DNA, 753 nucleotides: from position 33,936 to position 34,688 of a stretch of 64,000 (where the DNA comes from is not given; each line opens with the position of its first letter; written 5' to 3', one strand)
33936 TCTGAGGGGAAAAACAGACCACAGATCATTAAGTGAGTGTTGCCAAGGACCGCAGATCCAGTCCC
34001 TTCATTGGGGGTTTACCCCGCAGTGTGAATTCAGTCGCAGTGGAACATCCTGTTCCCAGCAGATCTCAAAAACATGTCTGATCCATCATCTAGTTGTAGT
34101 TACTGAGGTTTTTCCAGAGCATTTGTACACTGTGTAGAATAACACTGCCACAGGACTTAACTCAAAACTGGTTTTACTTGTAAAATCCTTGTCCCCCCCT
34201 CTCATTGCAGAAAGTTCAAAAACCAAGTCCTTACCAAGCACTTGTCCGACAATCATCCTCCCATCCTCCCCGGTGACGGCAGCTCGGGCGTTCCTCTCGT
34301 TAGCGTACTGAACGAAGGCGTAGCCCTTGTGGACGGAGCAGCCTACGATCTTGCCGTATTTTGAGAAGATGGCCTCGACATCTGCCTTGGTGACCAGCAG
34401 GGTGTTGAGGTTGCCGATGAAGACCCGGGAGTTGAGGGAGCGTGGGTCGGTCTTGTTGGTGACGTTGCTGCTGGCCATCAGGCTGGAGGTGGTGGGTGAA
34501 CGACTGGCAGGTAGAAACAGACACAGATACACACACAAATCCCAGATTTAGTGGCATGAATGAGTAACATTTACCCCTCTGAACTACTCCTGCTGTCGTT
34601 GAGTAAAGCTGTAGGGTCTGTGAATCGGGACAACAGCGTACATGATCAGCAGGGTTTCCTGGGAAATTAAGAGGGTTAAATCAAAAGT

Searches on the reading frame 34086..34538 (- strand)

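Call 63: search_protein_families(library=pfam, proteins=[window:34086-34538:-], max_evalue=0.1)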
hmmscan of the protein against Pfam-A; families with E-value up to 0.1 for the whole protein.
window:34086-34538:- (150 aa): 4 families
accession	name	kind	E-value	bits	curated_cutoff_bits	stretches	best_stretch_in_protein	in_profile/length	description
PF00076.28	RRM_1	-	1.5e-13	50.8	20.7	1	39-100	1-68/70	RNA recognition motif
PF14605.12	Nup35_RRM_2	-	0.046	14.1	27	1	52-88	15-53/53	Nup53/35/40-type RNA recognition motif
PF13893.12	RRM_5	-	0.047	13.8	27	1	26-101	14-94/125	RNA recognition motif. (a.k.a. RRM, RBD, or RNP domain)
PF05172.20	RRM_Nup35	-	0.093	13.2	24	0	57-101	26-72/89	Nup53/35/40-type RNA recognition motif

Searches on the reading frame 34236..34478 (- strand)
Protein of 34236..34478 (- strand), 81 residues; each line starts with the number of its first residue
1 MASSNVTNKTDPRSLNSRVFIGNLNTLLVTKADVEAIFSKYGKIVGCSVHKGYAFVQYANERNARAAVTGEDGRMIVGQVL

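Call 70: search_solved_structures(query=window:34236-34478:-, max_evalue=0.00001)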
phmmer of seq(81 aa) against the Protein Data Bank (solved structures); distinct sequences matched with E-value up to 0.00001: 19.
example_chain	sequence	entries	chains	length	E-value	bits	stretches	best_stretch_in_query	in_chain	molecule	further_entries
2mxy_A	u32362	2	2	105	2.8e-43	148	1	4-81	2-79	Heterogeneous nuclear ribonucleoproteins C1/C2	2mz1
1wf2_A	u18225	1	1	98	8.4e-41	140.1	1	3-81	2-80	Heterogeneous nuclear ribonucleoproteins C1/C2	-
1wf1_A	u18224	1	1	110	4.1e-38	131.6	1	3-81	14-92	RNA-binding protein Raly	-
5zwn_V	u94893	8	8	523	5.1e-09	39.4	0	7-76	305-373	Protein NAM8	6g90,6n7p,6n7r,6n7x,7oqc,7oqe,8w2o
2mjn_A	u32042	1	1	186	7.1e-09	39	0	5-80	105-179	Nucleolysin TIA-1 isoform p40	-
2xnq_A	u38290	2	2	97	1.2e-08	38.3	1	14-79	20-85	NUCLEAR POLYADENYLATED RNA-BINDING PROTEIN 3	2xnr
2l41_A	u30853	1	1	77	2.7e-08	37.1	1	17-79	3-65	RRM domain from Nuclear polyadenylated RNA-binding protein 3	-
2kvi_A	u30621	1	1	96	3.1e-08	36.9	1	16-79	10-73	Nuclear polyadenylated RNA-binding protein 3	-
2dnp_A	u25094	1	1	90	6.1e-08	36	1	18-79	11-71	RNA-binding protein 14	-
6hpj_B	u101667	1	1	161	3.8e-07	33.5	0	16-74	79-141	Immunoglobulin G-binding protein G,Serine/arginine-rich splicing factor 1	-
4p6q_A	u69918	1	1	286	5.5e-07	33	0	17-74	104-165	Msx2-interacting protein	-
6r5k_D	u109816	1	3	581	1e-06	32.1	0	17-70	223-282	Polyadenylate-binding protein, cytoplasmic and nuclear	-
9r53_A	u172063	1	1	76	1.4e-06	31.7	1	17-79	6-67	Arginine/serine-rich splicing factor 6 variant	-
2n3l_A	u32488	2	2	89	1.6e-06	31.5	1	15-78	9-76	serine/arginine-rich protein 1, PfSR1-RRM1 | putative splicing factor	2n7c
7z3x_A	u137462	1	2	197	3.7e-06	30.3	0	17-71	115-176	Poly(U)-binding-splicing factor PUF60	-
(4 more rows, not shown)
